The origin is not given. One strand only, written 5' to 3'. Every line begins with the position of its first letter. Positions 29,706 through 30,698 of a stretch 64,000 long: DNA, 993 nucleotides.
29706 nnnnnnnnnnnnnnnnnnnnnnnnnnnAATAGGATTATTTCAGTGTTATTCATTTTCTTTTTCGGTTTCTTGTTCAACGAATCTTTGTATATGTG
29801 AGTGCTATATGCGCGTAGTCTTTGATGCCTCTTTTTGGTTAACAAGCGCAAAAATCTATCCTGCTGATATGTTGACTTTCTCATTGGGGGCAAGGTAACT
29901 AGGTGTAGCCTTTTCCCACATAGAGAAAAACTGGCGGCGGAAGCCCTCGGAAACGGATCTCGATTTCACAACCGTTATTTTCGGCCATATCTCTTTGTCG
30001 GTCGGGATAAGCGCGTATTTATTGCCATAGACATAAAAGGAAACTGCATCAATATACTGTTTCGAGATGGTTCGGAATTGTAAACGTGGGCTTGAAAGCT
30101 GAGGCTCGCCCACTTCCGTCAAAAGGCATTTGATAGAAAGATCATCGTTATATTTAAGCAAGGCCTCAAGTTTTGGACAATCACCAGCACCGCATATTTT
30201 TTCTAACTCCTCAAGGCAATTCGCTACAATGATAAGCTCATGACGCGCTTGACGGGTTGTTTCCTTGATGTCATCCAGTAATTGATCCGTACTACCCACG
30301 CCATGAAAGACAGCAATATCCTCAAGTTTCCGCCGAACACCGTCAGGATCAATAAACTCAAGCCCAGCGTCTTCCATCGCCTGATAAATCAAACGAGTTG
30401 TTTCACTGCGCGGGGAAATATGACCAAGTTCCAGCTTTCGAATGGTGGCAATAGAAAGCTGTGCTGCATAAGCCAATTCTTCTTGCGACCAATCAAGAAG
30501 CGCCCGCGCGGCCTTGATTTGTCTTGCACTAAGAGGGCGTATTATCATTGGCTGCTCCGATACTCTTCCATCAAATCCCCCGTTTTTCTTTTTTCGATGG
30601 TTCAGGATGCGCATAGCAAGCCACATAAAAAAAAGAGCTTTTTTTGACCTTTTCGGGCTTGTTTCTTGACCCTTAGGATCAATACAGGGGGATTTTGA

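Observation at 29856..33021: Three paralogous XRE-HTH proteins sharing an uncharacterised C-terminal domain, clustered with small ORFs and the CDPS-like gene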

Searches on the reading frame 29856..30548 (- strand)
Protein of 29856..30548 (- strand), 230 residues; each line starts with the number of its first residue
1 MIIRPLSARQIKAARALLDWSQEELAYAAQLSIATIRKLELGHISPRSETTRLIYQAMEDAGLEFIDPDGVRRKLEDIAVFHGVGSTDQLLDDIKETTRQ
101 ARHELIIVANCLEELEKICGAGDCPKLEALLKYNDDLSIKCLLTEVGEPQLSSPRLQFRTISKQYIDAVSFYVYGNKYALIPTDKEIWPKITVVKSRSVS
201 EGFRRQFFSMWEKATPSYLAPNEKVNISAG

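Call 3: search_protein_families(library=pfam, proteins=[window:29856-30548:-], max_evalue=0.1)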
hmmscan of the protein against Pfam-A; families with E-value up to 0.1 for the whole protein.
window:29856-30548:- (230 aa): 3 families
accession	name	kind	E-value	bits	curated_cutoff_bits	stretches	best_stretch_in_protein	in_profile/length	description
PF01381.28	HTH_3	-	1.5e-06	28.6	23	1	11-50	1-40/55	Helix-turn-helix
PF13560.12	HTH_31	-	0.00052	20.7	27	1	8-51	3-47/64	Helix-turn-helix domain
PF12844.13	HTH_19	-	0.036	14.4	30.2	1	10-56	3-49/64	Helix-turn-helix domain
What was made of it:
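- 29856..30548 (-): par1: subfamily C XRE-HTH + TrmB-like C-terminal domain (stand-alone type), 230 aa. It lies upstream of the ACT-DUF711 pair. HTH_3 at 28.6 bits (call 3).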

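Call 6: search_protein_families(library=ncbifam, proteins=[window:29856-30548:-], max_evalue=0.1)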
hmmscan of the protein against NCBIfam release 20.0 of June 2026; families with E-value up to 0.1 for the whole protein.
window:29856-30548:- (230 aa): 5 families
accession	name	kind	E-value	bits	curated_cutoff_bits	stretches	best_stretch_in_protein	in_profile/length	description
TIGR03070.1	couple_hipB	subfamily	1.3e-07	31.4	71.65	1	9-50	5-46/58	type II toxin-antitoxin system Y4mF family antitoxin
TIGR00270.2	TIGR00270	equivalog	8.2e-06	25.7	110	1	9-56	78-125/159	multiprotein bridging factor aMBF1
NF041951.1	phage_RstR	subfamily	0.00036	20.8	80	1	9-58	5-54/108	RstR family transcriptional repressor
TIGR03830.1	CxxCG_CxxCG_HTH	subfamily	0.0011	18.7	61.8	1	6-56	65-115/127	type II TA system antitoxin MqsA family protein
NF041265.1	NadS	equivalog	0.017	15.4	60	1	10-51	34-75/94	NadS family protein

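Call 7: search_protein_families(library=padloc, proteins=[window:29856-30548:-], max_evalue=0.1)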
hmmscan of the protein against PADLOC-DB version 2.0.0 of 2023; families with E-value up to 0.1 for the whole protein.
window:29856-30548:- (230 aa): 10 families
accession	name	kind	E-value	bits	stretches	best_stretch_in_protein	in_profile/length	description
PDLC03669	Control_protein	-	1e-07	30.2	1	6-70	9-73/96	control protein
PDLC03947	RmrA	-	0.00049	17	1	8-89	13-93/383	-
PDLC02926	HTH_VI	-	0.001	17.3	1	9-50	4-45/92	-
PDLC04142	capH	-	0.0026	16.8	1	8-86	8-82/103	capH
PDLC03949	RmrA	-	0.0026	14.7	1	7-59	3-55/363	-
PDLC03948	RmrA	-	0.011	12.6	1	8-105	10-107/397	-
PDLC03946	RmrA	-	0.015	12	1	8-59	4-55/357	-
PDLC03952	RmrA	-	0.017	12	1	6-69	22-85/395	-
PDLC03954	RmrA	-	0.023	11.6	0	6-59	10-63/380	-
PDLC03953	RmrA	-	0.045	11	1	7-59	6-58/373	-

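Call 9: find_homologous_proteins(query=window:29856-30548:-, max_evalue=0.001)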
Query window:29856-30548:- (230 aa): 253 proteins with E <= 0.001 among 513 candidates; the best 120 are listed.
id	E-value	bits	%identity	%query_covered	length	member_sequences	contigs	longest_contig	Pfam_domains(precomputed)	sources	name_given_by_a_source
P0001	3.4e-147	506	100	100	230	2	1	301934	PF01381.29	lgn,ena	-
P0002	9.8e-117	406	80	100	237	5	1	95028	PF01381.29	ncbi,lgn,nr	ncbi:MAG: helix-turn-helix transcriptional regulator [Alphaproteobacteria bacterium]|nr:helix-turn-h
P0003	5.7e-108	378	74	100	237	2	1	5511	PF01381.29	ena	-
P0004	2.1e-101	356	72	99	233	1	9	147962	-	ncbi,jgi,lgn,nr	ncbi:MAG: hypothetical protein RBT70_04740 [Alphaproteobacteria bacterium]|jgi:transcriptional regul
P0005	3.6e-88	313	68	95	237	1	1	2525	PF01381.29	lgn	-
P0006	3.0e-87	310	65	93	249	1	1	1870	PF01381.29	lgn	-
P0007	4.1e-79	283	61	94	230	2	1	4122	-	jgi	-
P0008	7.4e-60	220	50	93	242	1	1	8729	PF01381.29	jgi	jgi:transcriptional regulator with XRE-family HTH domain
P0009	9.7e-60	220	49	98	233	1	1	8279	PF01381.29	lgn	-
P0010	1.4e-59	219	49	93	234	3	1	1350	PF01381.29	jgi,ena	-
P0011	4.9e-59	218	48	95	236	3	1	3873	PF01381.29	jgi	-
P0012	5.1e-57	211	51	92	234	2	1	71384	PF01381.29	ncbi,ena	-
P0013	9.6e-57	210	48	91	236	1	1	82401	PF01381.29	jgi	-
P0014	1.6e-56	209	49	92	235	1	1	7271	PF01381.29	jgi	jgi:transcriptional regulator with XRE-family HTH domain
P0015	1.7e-56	209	48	95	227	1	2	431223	PF01381.29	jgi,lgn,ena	jgi:transcriptional regulator with XRE-family HTH domain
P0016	1.8e-56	209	50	92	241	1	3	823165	PF01381.29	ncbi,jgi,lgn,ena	jgi:transcriptional regulator with XRE-family HTH domain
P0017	2.3e-56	209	47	98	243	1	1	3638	PF01381.29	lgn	-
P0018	2.5e-56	209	49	92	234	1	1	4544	PF01381.29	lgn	-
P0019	2.5e-56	209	49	94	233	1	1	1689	PF01381.29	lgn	-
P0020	3.3e-56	208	48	92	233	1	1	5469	PF01381.29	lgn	-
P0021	3.6e-56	208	50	90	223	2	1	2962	PF01381.29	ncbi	-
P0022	4.4e-56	208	51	92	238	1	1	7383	PF01381.29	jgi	jgi:transcriptional regulator with XRE-family HTH domain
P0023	4.6e-56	208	49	92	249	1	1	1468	PF01381.29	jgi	jgi:transcriptional regulator with XRE-family HTH domain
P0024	6.2e-56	207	49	92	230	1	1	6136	PF01381.29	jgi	jgi:transcriptional regulator with XRE-family HTH domain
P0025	1.3e-55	206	48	92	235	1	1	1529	PF01381.29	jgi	jgi:transcriptional regulator with XRE-family HTH domain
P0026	2.2e-55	206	49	92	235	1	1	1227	PF01381.29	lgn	-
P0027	4.1e-55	205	48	91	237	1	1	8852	PF01381.29,PF13560.13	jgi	jgi:transcriptional regulator with XRE-family HTH domain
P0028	4.7e-55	205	49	92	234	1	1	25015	PF01381.29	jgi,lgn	-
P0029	5.4e-55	204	48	97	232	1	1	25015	PF01381.29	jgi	-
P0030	6.9e-55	204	49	92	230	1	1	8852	PF01381.29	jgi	jgi:transcriptional regulator with XRE-family HTH domain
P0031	7.4e-55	204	49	92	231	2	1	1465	PF01381.29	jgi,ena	-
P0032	7.7e-55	204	47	93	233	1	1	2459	PF01381.29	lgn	-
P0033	5.0e-54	201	48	92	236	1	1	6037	PF01381.29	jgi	jgi:transcriptional regulator with XRE-family HTH domain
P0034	6.2e-54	201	48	92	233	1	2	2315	PF01381.29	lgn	-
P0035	7.1e-54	201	46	91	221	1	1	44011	PF01381.29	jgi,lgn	-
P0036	7.2e-54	201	47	93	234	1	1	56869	PF01381.29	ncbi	-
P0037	8.3e-54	201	47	98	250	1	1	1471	PF01381.29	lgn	-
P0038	8.8e-54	200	47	92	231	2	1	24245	PF01381.29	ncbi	-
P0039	2.0e-53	199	47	93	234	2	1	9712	PF01381.29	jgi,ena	-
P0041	2.9e-53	199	50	92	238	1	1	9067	PF01381.29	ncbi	-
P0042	3.6e-53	198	49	92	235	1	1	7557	PF01381.29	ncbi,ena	-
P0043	6.8e-53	198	46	95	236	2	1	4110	PF01381.29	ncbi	-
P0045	7.0e-53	197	47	92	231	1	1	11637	PF01381.29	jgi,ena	-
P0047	8.1e-53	197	48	91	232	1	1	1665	PF01381.29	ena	-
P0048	8.7e-53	197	48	92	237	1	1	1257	PF01381.29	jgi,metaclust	metaclust:\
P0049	9.6e-53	197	48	92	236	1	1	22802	PF01381.29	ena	-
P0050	1.2e-52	197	48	92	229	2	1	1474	PF01381.29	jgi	-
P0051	1.2e-52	197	46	96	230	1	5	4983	PF01381.29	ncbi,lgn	-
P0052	1.4e-52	196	49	92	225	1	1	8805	PF01381.29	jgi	jgi:transcriptional regulator with XRE-family HTH domain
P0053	1.4e-52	196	47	92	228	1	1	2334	PF01381.29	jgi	-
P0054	1.4e-52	196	49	91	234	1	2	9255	PF01381.29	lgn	-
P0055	1.7e-52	196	49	92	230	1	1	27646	PF01381.29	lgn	-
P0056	1.7e-52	196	47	92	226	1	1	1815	PF01381.29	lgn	-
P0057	2.5e-52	196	48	93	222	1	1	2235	PF01381.29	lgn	-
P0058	4.0e-52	195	50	92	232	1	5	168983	PF01381.29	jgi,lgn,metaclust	metaclust:\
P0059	4.7e-52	195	47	92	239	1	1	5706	PF01381.29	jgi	jgi:transcriptional regulator with XRE-family HTH domain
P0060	6.2e-52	194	47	92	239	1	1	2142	PF01381.29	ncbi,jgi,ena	jgi:transcriptional regulator with XRE-family HTH domain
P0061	8.5e-52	194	47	92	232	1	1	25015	PF01381.29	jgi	-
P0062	9.5e-52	194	48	92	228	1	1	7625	PF01381.29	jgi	jgi:transcriptional regulator with XRE-family HTH domain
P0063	1.1e-51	194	48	98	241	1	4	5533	PF01381.29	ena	-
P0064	1.4e-51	193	49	92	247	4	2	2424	PF01381.29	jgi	-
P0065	1.6e-51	193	48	92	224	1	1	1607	PF01381.29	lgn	-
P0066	2.3e-51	192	45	92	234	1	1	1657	PF01381.29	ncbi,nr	ncbi:MAG TPA: helix-turn-helix transcriptional regulator [Alphaproteobacteria bacterium]|nr:helix-tu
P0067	2.4e-51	192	43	97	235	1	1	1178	PF01381.29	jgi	jgi:predicted transcriptional regulator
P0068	3.0e-51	192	46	97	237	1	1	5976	PF01381.29,PF13560.13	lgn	-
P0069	3.7e-51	192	47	92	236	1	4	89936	PF01381.29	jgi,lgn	-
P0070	4.7e-51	191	48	98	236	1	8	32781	PF01381.29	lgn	-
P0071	5.8e-51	191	47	94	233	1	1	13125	PF01381.29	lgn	-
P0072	6.8e-51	191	45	94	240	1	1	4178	PF01381.29,PF13560.13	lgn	-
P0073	9.5e-51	191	48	91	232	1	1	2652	PF01381.29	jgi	jgi:transcriptional regulator with XRE-family HTH domain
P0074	9.7e-51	190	46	92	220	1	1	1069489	PF01381.29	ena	-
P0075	1.1e-50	190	46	97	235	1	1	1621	PF01381.29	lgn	-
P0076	1.2e-50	190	45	92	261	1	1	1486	PF01381.29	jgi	jgi:transcriptional regulator with XRE-family HTH domain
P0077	1.4e-50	190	44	93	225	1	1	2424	PF01381.29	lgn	-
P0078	1.6e-50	190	46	92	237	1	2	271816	PF01381.29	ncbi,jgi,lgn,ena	jgi:transcriptional regulator with XRE-family HTH domain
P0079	2.5e-50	189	46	95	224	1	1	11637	PF01381.29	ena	-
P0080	2.6e-50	189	47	93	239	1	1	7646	PF01381.29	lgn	-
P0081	2.7e-50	189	47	92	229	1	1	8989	PF01381.29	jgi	jgi:transcriptional regulator with XRE-family HTH domain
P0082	4.1e-50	188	45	91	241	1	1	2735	PF01381.29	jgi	jgi:predicted transcriptional regulator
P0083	4.3e-50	188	43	93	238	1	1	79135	PF01381.29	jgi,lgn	-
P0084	4.3e-50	188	45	96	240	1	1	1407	PF01381.29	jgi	-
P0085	5.0e-50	188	46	92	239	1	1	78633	PF01381.29,PF13560.13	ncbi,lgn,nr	ncbi:MAG: helix-turn-helix transcriptional regulator [Alphaproteobacteria bacterium]|nr:helix-turn-h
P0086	5.2e-50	188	48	92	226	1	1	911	PF01381.29,PF13560.13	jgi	-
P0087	5.4e-50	188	47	92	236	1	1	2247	PF01381.29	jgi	jgi:transcriptional regulator with XRE-family HTH domain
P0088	6.2e-50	188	46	92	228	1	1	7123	PF01381.29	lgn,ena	-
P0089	6.7e-50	188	47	91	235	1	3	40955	PF01381.29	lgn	-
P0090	6.7e-50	188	46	93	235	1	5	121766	PF01381.29,PF13560.13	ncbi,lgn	-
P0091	1.1e-49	187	45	97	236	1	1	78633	PF01381.29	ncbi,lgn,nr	ncbi:MAG: helix-turn-helix domain-containing protein [Alphaproteobacteria bacterium]|nr:helix-turn-h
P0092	1.1e-49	187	44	92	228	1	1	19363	PF01381.29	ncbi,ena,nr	ncbi:MAG TPA: hypothetical protein DCY07_02390 [Rhodospirillaceae bacterium]|nr:hypothetical protein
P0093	1.8e-49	186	44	92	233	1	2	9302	PF01381.29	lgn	-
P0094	3.9e-49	185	47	92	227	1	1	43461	PF01381.29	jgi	-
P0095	4.0e-49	185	44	94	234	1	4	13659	PF01381.29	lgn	-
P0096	4.0e-49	185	46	92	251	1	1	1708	PF01381.29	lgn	-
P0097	4.8e-49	185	49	92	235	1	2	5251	PF01381.29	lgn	-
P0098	8.4e-49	184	47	92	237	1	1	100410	PF01381.29,PF13560.13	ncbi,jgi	-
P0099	1.1e-48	184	43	100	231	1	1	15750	PF01381.29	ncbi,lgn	-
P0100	1.1e-48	184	45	92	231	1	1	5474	PF01381.29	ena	-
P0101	1.4e-48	183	46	92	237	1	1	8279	PF01381.29,PF13560.13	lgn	-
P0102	1.5e-48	183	47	92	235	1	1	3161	PF01381.29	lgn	-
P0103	2.2e-48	183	45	92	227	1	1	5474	PF01381.29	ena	-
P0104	2.6e-48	183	47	91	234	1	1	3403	PF01381.29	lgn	-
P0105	3.1e-48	182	44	93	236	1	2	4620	PF01381.29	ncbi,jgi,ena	jgi:transcriptional regulator with XRE-family HTH domain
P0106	5.0e-48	182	45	92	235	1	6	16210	PF01381.29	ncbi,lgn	-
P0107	1.1e-47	181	46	91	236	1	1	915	PF01381.29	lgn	-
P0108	1.2e-47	180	47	92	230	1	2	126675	PF01381.29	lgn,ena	-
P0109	1.2e-47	180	45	91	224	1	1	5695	PF01381.29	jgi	-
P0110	1.3e-47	180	44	92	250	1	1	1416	PF01381.29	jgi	jgi:transcriptional regulator with XRE-family HTH domain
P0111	1.5e-47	180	43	92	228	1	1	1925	PF01381.29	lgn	-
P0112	1.5e-47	180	44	92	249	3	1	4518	PF01381.29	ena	-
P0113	1.6e-47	180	47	92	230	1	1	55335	PF01381.29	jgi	-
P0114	1.7e-47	180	43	92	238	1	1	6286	PF01381.29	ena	-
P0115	2.3e-47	179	44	92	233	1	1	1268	PF01381.29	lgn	-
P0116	2.4e-47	179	42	98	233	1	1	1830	PF01381.29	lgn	-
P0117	3.3e-47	179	43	95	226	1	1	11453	PF01381.29,PF13560.13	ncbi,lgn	-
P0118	4.6e-47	178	44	92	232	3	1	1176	PF01381.29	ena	-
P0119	4.7e-47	178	44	93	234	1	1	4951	PF01381.29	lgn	-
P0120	6.0e-47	178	42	92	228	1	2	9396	PF01381.29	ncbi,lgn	-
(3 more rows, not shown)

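Call 13: find_encoding_contigs(protein=P0002, flank=8000, max_places=3)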
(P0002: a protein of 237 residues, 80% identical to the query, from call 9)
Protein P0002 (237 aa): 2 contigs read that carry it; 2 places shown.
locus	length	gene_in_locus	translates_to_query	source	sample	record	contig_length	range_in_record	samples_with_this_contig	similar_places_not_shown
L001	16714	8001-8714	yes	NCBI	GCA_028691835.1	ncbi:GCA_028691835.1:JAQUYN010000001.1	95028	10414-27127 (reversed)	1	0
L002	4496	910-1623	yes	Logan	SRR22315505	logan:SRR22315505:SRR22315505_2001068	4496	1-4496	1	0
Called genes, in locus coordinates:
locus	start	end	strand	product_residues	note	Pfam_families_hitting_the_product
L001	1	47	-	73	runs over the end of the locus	-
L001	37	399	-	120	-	-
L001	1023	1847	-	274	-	PF23639:DUF7146, PF13362:Toprim_3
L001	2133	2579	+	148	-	PF13443:HTH_26 (weak), PF13560:HTH_31, PF01381:HTH_3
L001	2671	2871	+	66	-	-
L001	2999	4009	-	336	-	PF10017:Methyltransf_33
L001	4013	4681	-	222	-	PF01381:HTH_3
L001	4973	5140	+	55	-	-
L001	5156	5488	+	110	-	-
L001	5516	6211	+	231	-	-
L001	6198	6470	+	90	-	PF13560:HTH_31 (weak), PF01381:HTH_3 (weak)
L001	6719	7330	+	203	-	-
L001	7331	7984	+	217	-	PF00293:NUDIX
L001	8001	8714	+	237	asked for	PF01381:HTH_3 (weak)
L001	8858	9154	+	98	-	-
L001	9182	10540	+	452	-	PF05167:DUF711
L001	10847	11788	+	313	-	PF01636:APH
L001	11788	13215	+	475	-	PF14821:Thr_synth_N, PF00291:PALP, PF24857:THR4_C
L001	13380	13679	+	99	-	-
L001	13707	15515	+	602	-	PF07973:tRNA_SAD, PF00587:tRNA-synt_2b, PF03129:HGTP_anticodon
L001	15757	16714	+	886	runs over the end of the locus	PF20464:MmeI_N, PF20465:MmeI_hel, PF02384:N6_Mtase (weak), PF20473:MmeI_Mtase, PF07669:Eco57I, PF20466:MmeI_TRD, PF20467:MmeI_C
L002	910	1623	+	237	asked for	PF01381:HTH_3 (weak)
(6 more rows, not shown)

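Call 17: predict_structure(alignment_id=A2)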
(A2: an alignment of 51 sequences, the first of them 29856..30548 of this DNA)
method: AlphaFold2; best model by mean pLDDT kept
length: 230 residues; sequences in the alignment: 51
mean_pLDDT: 90.8   pTM: 0.74
mean pLDDT of the five models: 90.8, 90.6, 90.5, 89.9, 89.9
residues with pLDDT >= 90: 169; 70-90: 48; 50-70: 13; < 50: 0
segments of 3 or more residues with pLDDT < 50: none
pLDDT, mean of each block of 10 residues (from residue 1): 88 97 98 98 94 95 90 90 94 94 91 93 91 95 87 89 89 97 86 94 96 82 62
secondary structure, 60 per line:
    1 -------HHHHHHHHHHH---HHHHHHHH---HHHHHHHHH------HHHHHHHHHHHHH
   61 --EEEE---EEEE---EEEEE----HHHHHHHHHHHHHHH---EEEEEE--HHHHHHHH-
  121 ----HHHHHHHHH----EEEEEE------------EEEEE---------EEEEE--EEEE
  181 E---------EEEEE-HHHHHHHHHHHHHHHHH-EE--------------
elements in order: H8-18 H22-29 H33-41 H48-60 E63-66 E70-73 E77-81 H86-100 E104-109 H112-119 H125-133 E138-143 E156-160 E170-174 E177-181 E191-195 H197-213
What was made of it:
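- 29856..30548 (-): AF2 model pLDDT 90.8 (call 17).
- On XRE / Cro-C1 HTH (Pfam PF01381 HTH_3): The model shows a five-helix HTH (call 17).
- On TrmB family: In the model the HTH is followed by a beta-hairpin (call 17).
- On TrmB (sugar-sensing subgroup): The protein ends about 15 residues after the last helix of the PLD-like domain (call 17).
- The model is confident, with pLDDT 90.8 (call 17).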

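Call 22: fold_search(model_id=the predicted structure, library=pdb)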
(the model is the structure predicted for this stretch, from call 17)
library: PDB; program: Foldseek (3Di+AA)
matches with E <= 10: 924; with E <= 0.001: 21
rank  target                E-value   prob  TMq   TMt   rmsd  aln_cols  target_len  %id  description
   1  5bpd_D                6.8e-07  1.00  0.44  0.39  20.8       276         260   14  Structure of TrmBL2, an archaeal chromatin protein, shows a novel mode of DNA binding. (released 2015-09-02)
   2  5bpd_C                7.2e-07  1.00  0.44  0.39  20.7       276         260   14  Structure of TrmBL2, an archaeal chromatin protein, shows a novel mode of DNA binding. (released 2015-09-02)
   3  5bpi_D                9.7e-07  1.00  0.44  0.40  22.2       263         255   14  Structure of TrmBL2, an archaeal chromatin protein, shows a novel mode of DNA binding. (released 2015-09-02)
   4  5bpi_C                1.1e-06  1.00  0.44  0.40  21.0       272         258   15  Structure of TrmBL2, an archaeal chromatin protein, shows a novel mode of DNA binding. (released 2015-09-02)
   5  5box_A                3.0e-06  1.00  0.44  0.39  24.4       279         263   14  Structure of TrmBL2, an archaeal chromatin protein, shows a novel mode of DNA binding. (released 2015-09-02)
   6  1byr                  2.2e-05  1.00  0.44  0.63   4.6       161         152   14  CRYSTAL STRUCTURE OF A PHOSPHOLIPASE D FAMILY MEMBER, NUC FROM SALMONELLA TYPHIMURIUM (released 1999-10-19)
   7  4yba_B                2.9e-05  1.00  0.30  0.84   1.9        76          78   32  The structure of the C.Kpn2I controller protein (released 2016-03-02)
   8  4yba_A                3.7e-05  1.00  0.30  0.86   1.8        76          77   32  The structure of the C.Kpn2I controller protein (released 2016-03-02)
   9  6ehi_D                4.5e-05  1.00  0.44  0.61   4.7       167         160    6  NucT from Helicobacter pylori (released 2018-01-17)
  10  6ehi_A                9.7e-05  1.00  0.42  0.58   5.4       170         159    6  NucT from Helicobacter pylori (released 2018-01-17)
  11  6ehi_B                1.3e-04  1.00  0.42  0.57   5.3       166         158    7  NucT from Helicobacter pylori (released 2018-01-17)
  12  4urj_D                1.4e-04  1.00  0.41  0.52   5.6       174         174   13  Crystal structure of human BJ-TSA-9 (released 2014-10-01)
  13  2f5t_X                1.5e-04  1.00  0.42  0.42   3.8       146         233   16  Crystal Structure of the sugar binding domain of the archaeal transcriptional regulator TrmB (released 2006-02-21)
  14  4urj_C                1.7e-04  1.00  0.41  0.53   5.7       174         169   11  Crystal structure of human BJ-TSA-9 (released 2014-10-01)
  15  8q1x_B                1.9e-04  1.00  0.39  0.24   5.8       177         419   11  Structural analysis of PLD3 reveals insights into the mechanism of lysosomal 5' exonuclease-mediated nucleic acid degr (released 2023-12-06)
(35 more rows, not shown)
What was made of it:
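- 29856..30548 (-): Foldseek to TrmBL2 at E 7e-7 (call 22).
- On TrmB family: Foldseek to TrmBL2 at E 7e-7 and to the TrmB effector domain at E 1.5e-4 (call 22).
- Closest known: Restriction-modification controller. Same: These are the best structural matches to the HTH: TM 0.84-0.86 and 32% identity (call 22).
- Its HTH matches C.Kpn2I at TM 0.84-0.86 (call 22). The HTH resembles restriction-modification controller proteins (calls 7, 22).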
